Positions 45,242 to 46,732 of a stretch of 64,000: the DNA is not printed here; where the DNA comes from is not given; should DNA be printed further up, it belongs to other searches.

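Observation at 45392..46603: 403-aa gene of unknown function inserted between narV and yddE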

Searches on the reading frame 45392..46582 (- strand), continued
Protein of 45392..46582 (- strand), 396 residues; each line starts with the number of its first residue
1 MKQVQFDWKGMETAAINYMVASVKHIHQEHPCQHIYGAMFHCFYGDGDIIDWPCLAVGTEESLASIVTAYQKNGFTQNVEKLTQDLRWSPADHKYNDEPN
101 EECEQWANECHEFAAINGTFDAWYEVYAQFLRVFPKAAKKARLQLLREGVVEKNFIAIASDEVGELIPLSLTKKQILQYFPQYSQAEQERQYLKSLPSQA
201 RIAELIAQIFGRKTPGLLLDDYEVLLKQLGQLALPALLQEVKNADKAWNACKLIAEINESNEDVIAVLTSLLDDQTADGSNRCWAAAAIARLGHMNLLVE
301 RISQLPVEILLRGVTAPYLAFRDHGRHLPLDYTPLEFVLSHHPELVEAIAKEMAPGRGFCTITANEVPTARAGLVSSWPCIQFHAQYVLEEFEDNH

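Call 62: search_protein_families(proteins=[L013:3489-4730:+, L013:4807-6741:+, L013:9680-10537:+, L013:10642-12630:-, L013:2533-3045:+, L013:3042-3488:+, L010:9356-9655:-, L030:5251-5772:+], library=ncbifam, max_evalue=0.001)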
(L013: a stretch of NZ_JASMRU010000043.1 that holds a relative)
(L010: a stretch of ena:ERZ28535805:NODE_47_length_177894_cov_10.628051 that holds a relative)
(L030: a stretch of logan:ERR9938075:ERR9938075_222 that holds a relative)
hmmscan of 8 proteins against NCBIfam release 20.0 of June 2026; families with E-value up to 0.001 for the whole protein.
L013:3489-4730:+ (413 aa): 0 families

L013:4807-6741:+ (644 aa): 4 families
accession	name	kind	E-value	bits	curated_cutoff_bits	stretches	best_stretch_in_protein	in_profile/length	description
NF003555.1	PRK05218.1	equivalog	2e-250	832.5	371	1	21-639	2-614/614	molecular chaperone HtpG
NF010683.0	PRK14083.1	equivalog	8.8e-53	179.7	455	1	23-627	7-578/604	HSP90 family protein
NF050001.1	restrict_BbrUII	equivalog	4.3e-09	35.5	550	1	28-163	7-121/659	BbrUII/HgiDII family restriction enzyme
NF047352.1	P_loop_sacsin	domain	8.5e-08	32.5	50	1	46-154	3-79/80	sacsin N-terminal ATP-binding-like domain-containing protein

L013:9680-10537:+ (285 aa): 1 family
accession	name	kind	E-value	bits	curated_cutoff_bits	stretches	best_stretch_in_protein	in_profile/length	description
NF041440.1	hydrolase_YghX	exception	7.6e-10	38.4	460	1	60-272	82-281/292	YghX family hydrolase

L013:10642-12630:- (662 aa): 28 families (the best 25 are shown)
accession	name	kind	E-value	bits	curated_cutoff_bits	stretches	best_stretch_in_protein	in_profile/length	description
NF050807.1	TransRegFlbDCaul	equivalog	3.2e-99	332.8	750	1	314-637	117-437/454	sigma-54-dependent transcriptional regulator FlbD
TIGR01817.1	nifA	equivalog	6.5e-97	325.5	528.85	1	320-568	201-448/534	nif-specific transcriptional activator NifA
TIGR01818.1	ntrC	equivalog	7e-95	318.5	558.6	1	315-635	134-460/463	nitrogen regulation protein NR(I)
NF041552.1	TF_PrdR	equivalog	7e-94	315.2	795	1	329-560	281-512/577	sigma-54 dependent transcriptional regulator PrdR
NF003451.0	PRK05022.1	equivalog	1.1e-93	314.7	476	1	314-614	189-489/512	nitric oxide reductase transcriptional regulator NorR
TIGR02915.1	PEP_resp_reg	equivalog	3.7e-93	312.8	502.6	1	318-597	142-421/445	PEP-CTERM-box response regulator transcription factor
NF038308.1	RNA_repair_RtcR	equivalog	2.5e-92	310.5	650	1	321-631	186-504/530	RNA repair transcriptional activator RtcR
TIGR02329.1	propionate_PrpR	equivalog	1.4e-88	297.9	499.2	1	308-631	205-520/526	propionate catabolism operon regulatory protein PrpR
NF008469.0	PRK11361.1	equivalog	2.1e-88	297.1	714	1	307-635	135-451/461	acetoacetate metabolism transcriptional regulator AtoC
NF011953.0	PRK15424.1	equivalog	6.8e-82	275.8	703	1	302-631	206-527/538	propionate catabolism operon regulatory protein PrpR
TIGR02974.1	phageshock_pspF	equivalog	5.3e-80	269.2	443.55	1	325-633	9-331/336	phage shock protein operon transcriptional activator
NF011695.0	PRK15115.1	equivalog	9e-80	268.6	763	1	317-553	137-373/445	two-component system response regulator GlrR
NF011958.0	PRK15429.1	equivalog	1.8e-79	268.2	830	1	326-575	390-636/692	formate hydrogenlyase transcriptional activator FlhA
NF049963.1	RespRegFlgRCampy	domain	2.1e-79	267.4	750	1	324-569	143-388/429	fla regulon two-component system response regulator FlgR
NF007689.0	PRK10365.1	equivalog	9.3e-79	265.3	760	1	315-552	139-376/441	sigma-54-dependent response regulator transcription factor ZraR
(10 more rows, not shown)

L013:2533-3045:+ (170 aa): 2 families
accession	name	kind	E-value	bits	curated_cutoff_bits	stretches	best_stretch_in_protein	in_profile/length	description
TIGR00369.1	unchar_dom_1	domain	9.7e-11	41.8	36.6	1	33-124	3-91/117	hotdog fold thioesterase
NF008675.0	PRK11688.1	equivalog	1.9e-10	40.7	107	1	26-85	19-78/156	thioesterase family protein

L013:3042-3488:+ (148 aa): 2 families
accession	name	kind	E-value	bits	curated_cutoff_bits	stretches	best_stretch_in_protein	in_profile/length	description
NF008675.0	PRK11688.1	equivalog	7.8e-13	48.5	107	1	24-143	21-153/156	thioesterase family protein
TIGR00369.1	unchar_dom_1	domain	2e-06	27.9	36.6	1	29-126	3-99/117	hotdog fold thioesterase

L010:9356-9655:- (99 aa): 0 families

L030:5251-5772:+ (173 aa): 13 families
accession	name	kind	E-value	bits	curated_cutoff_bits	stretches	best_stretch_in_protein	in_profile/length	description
NF002988.0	PRK03731.1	equivalog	2.4e-12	46.9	161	1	2-114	4-106/174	shikimate kinase AroL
NF040667.1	hom_kin_desulfo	exception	2.3e-08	34.1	197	1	4-66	4-67/163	homoserine kinase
NF010552.0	PRK13946.1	equivalog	4.6e-08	32.9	186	1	3-130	26-141/198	shikimate kinase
NF003456.0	PRK05057.1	equivalog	2.4e-07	30.8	195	1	3-84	7-86/173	shikimate kinase AroK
NF010553.0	PRK13947.1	equivalog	2.6e-07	31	204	1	4-83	5-82/173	shikimate kinase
NF010555.0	PRK13949.1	equivalog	4.5e-07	30.1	180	1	2-66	3-68/175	shikimate kinase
NF010556.0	PRK13951.1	equivalog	2e-06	27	560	1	1-84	1-82/492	bifunctional shikimate kinase AroK/3-dehydroquinate synthase AroB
NF006015.0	PRK08154.1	subfamily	3.2e-06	26.5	204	1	5-81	141-216/314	anaerobic benzoate catabolism transcriptional regulator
NF010554.0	PRK13948.1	equivalog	9.5e-05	22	217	1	6-83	16-91/192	shikimate kinase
NF010627.0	PRK14021.1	equivalog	0.00013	20.6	565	1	5-161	11-161/542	bifunctional shikimate kinase/3-dehydroquinate synthase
NF003012.0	PRK03839.1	equivalog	0.00036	20.6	152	1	2-76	2-70/180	putative kinase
NF001866.0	PRK00625.1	equivalog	0.00064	19.9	142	1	1-92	1-93/173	shikimate kinase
TIGR00017.1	cmk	equivalog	0.00083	19.1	135.55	0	7-30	9-32/217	(d)CMP kinase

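Call 71: list_cluster_members(proteins=[P0001, P0002, P0045, P0003, P0004, P0005, P0007, P0008, P0014])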
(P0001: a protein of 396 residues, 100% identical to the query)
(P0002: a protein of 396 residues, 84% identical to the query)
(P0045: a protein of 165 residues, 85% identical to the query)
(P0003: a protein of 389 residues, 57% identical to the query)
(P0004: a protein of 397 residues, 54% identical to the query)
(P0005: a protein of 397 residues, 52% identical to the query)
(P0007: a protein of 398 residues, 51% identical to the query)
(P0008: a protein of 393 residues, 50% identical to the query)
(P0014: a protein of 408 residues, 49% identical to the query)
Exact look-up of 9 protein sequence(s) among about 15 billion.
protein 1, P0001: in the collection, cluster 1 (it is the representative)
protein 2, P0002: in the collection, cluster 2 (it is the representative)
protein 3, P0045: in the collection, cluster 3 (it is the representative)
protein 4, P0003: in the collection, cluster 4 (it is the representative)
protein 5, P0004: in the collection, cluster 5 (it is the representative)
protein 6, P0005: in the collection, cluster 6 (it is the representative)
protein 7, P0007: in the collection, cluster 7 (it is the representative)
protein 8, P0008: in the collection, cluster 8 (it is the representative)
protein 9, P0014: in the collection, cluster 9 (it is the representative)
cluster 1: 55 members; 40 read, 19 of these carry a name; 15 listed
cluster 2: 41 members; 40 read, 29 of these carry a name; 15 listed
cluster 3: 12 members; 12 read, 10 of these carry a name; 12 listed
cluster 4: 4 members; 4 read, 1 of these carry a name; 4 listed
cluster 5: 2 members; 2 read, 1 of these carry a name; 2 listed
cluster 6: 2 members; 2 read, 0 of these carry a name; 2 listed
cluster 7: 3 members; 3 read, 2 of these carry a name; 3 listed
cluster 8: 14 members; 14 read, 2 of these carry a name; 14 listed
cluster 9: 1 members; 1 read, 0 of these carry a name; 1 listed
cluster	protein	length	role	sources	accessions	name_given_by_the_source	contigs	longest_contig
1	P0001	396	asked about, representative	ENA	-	-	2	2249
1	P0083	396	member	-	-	DUF4303 domain-containing protein [Escherichia coli] | DUF4303 domain-containing protein n=3 Tax=Escherichia coli TaxID=562 ... | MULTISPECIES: DUF4303 domain-containing protein [Enterobacteriaceae]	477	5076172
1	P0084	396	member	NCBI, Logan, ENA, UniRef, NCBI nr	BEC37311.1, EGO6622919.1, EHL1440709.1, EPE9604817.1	hypothetical protein VEE76_23920 [Escherichia coli] | DUF4303 domain-containing protein n=1 Tax=Escherichia TaxID=561 RepID=UPI000578FD49 | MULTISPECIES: DUF4303 domain-containing protein [Escherichia]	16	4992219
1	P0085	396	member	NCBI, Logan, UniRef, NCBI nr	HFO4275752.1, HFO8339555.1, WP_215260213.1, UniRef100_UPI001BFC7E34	DUF4303 domain-containing protein [Escherichia coli] | DUF4303 domain-containing protein n=1 Tax=Escherichia coli TaxID=562 RepID=UPI001BFC7E34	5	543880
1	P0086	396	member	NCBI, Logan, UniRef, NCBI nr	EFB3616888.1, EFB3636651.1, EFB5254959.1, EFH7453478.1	DUF4303 domain-containing protein [Escherichia coli] | DUF4303 domain-containing protein n=1 Tax=Escherichia coli TaxID=562 ...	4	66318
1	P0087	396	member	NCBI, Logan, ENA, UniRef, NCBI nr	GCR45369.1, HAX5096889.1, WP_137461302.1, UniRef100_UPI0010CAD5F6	TPA: DUF4303 domain-containing protein [Escherichia coli] | DUF4303 domain-containing protein n=1 Tax=Escherichia coli TaxID=562 RepID=UPI0010CAD5F6 | DUF4303 domain-containing protein [Escherichia coli]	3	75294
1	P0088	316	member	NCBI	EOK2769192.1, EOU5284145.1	hypothetical protein ACOCT2_004901, partial [Escherichia coli]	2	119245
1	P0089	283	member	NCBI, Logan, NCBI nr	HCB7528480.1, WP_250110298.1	TPA: DUF4303 domain-containing protein, partial [Escherichia coli] | DUF4303 domain-containing protein [Escherichia coli]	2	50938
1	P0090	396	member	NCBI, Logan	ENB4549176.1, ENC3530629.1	DUF4303 domain-containing protein [Escherichia coli]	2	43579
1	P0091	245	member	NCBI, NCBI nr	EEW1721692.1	DUF4303 domain-containing protein, partial [Escherichia coli] | DUF4303 domain-containing protein [Escherichia coli]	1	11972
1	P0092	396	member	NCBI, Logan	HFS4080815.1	TPA: DUF4303 domain-containing protein [Escherichia coli]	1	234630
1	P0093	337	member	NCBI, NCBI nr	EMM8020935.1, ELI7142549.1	DUF4303 domain-containing protein, partial [Escherichia coli] | DUF4303 domain-containing protein [Escherichia coli]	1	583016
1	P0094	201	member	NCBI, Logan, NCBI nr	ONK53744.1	hypothetical protein BET08_35500 [Escherichia coli]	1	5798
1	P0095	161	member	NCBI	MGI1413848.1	hypothetical protein ACIAIN_13295, partial [Escherichia coli]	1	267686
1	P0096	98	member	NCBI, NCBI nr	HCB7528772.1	TPA: hypothetical protein M2B91_005506, partial [Escherichia coli] | hypothetical protein [Escherichia coli]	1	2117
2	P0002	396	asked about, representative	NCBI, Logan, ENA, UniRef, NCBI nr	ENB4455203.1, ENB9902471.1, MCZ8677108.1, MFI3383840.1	DUF4303 domain-containing protein [Escherichia albertii] | DUF4303 domain-containing protein n=1 Tax=Escherichia albertii TaxID=208962 ...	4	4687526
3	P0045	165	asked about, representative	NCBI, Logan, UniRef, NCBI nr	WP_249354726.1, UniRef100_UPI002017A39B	DUF4303 domain-containing protein [Escherichia albertii] | DUF4303 domain-containing protein n=1 Tax=Escherichia albertii TaxID=208962 ...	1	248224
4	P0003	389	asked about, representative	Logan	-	-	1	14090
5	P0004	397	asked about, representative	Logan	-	-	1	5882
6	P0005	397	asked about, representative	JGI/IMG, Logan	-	-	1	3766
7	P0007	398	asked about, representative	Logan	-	-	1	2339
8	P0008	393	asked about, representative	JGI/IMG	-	-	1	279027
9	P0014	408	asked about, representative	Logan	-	-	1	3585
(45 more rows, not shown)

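Call 79: search_dna_similar(query=window:45392-46582:-, collection=plasmids, mode=protein, max_evalue=0.001, max_rows=30)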
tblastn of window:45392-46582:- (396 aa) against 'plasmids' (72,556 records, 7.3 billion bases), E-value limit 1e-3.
No match.

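Call 80: search_dna_similar(query=window:45392-46582:-, collection=phages, mode=protein, max_evalue=0.001, max_rows=20)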
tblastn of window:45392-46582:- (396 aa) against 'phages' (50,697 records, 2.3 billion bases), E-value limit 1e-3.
No match.

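Call 85: profile_search(alignment_id=A3)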
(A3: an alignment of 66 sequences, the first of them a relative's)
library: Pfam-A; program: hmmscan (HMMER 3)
A. the first sequence (162 residues): domains with independent E <= 10: 1; with E <= 0.001: 1
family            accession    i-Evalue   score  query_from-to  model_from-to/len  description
DUF1877           PF08974.15    1.5e-15    58.1       4-158         5-162/163  Domain of unknown function (DUF1877)
B. every sequence of the alignment scanned on its own (66 sequences): families by number of members that match
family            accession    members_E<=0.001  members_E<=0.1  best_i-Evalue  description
TetR_N            PF00440.29                 3               3        1.8e-15  Bacterial regulatory proteins, tetR family
MFS_1             PF07690.21                 2               2        3.7e-48  Major Facilitator Superfamily
Sugar_tr          PF00083.30                 2               2        1.8e-15  Sugar (and other) transporter
FAD_binding_2     PF00890.30                 1               1        1.7e-89  FAD binding domain
DUF4349           PF14257.11                 1               1        4.2e-62  Domain of unknown function (DUF4349)
adh_short_C2      PF13561.12                 1               1        6.0e-53  Enoyl-(Acyl carrier protein) reductase
MLTR_LBD          PF17765.7                  1               1        3.1e-46  MmyB-like transcription regulator ligand binding domain
FAD-oxidase_C     PF02913.24                 1               1        1.3e-45  FAD linked oxidases, C-terminal domain
adh_short         PF00106.31                 1               1        1.3e-44  short chain dehydrogenase
FAD_binding_4     PF01565.28                 1               1        2.3e-43  FAD binding domain
MepB-like         PF08877.16                 1               1        1.7e-42  MepB-like
Thiolase_C_1      PF22691.2                  1               1        2.0e-36  Thiolase C-terminal domain-like
Ribonucleas_3_3   PF14622.11                 1               1        1.5e-34  Ribonuclease-III-like
ABC_tran          PF00005.33                 1               1        4.2e-31  ABC transporter
DHDPS             PF00701.28                 1               1        9.0e-29  Dihydrodipicolinate synthetase family
ADH_zinc_N_2      PF13602.12                 1               1        3.2e-27  Zinc-binding dehydrogenase
H2TH              PF06831.19                 1               1        2.9e-24  Formamidopyrimidine-DNA glycosylase H2TH domain
Succ_DH_flav_C    PF02910.25                 1               1        4.9e-24  Fumarate reductase flavoprotein C-term
Fapy_DNA_glyco    PF01149.29                 1               1        6.8e-24  Formamidopyrimidine-DNA glycosylase N-terminal domain
Ribonuclease_3    PF00636.31                 1               1        2.5e-23  Ribonuclease III domain

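Call 94: profile_search(alignment_id=A5)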
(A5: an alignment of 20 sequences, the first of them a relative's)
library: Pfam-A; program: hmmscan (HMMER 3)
A. the first sequence (349 residues): domains with independent E <= 10: 1; with E <= 0.001: 1
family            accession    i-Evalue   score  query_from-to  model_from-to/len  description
SMI1_KNR4         PF09346.15    0.00024    22.1      53-152         1-117/125  SMI1 / KNR4 family (SUKH-1)
B. every sequence of the alignment scanned on its own (20 sequences): families by number of members that match
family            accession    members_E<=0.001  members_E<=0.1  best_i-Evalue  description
SMI1_KNR4         PF09346.15                 2               2        7.9e-06  SMI1 / KNR4 family (SUKH-1)
DUF2695           PF10905.13                 1               1        8.8e-19  Protein of unknown function (DUF2695)
Acetyltransf_1    PF00583.31                 1               1        1.4e-10  Acetyltransferase (GNAT) family
Acetyltransf_7    PF13508.13                 1               1        8.2e-09  Acetyltransferase (GNAT) domain
DMP19             PF14300.12                 1               1        2.9e-08  DMP19-like protein
DUF4304           PF14137.11                 1               1        3.5e-07  Domain of unknown function (DUF4304)
DUF6985           PF22481.1                  1               1        3.8e-06  Domain of unknown function (DUF6985)
DUF1349           PF07081.18                 1               1        3.0e-05  Protein of unknown function (DUF1349)
Acetyltransf_9    PF13527.13                 1               1        7.4e-04  Acetyltransferase (GNAT) domain
Acetyltransf_3    PF13302.13                 1               1        9.7e-04  Acetyltransferase (GNAT) domain
FR47              PF08445.16                 0               1        2.1e-03  FR47-like protein
SUKH_6            PF14568.11                 0               1        3.3e-03  SMI1-KNR4 cell-wall
Acetyltransf_10   PF13673.13                 0               1        4.8e-03  Acetyltransferase (GNAT) domain
HEAT_2            PF13646.12                 0               1        1.1e-02  HEAT repeats
Zn_ribbon_3       PF13248.11                 0               1        2.6e-02  zinc-ribbon domain
AbiEii            PF08843.17                 0               1        3.4e-02  Nucleotidyl transferase AbiEii toxin, Type IV TA system
GNAT_acetyltran   PF12746.13                 0               1        6.0e-02  GNAT acetyltransferase
DUF7575           PF24460.1                  0               1        6.8e-02  Domain of unknown function (DUF7575)
YbhQ              PF11076.13                 0               1        7.6e-02  Putative inner membrane protein YbhQ
CCDC23            PF15674.10                 0               1        7.8e-02  Coiled-coil domain-containing protein 23
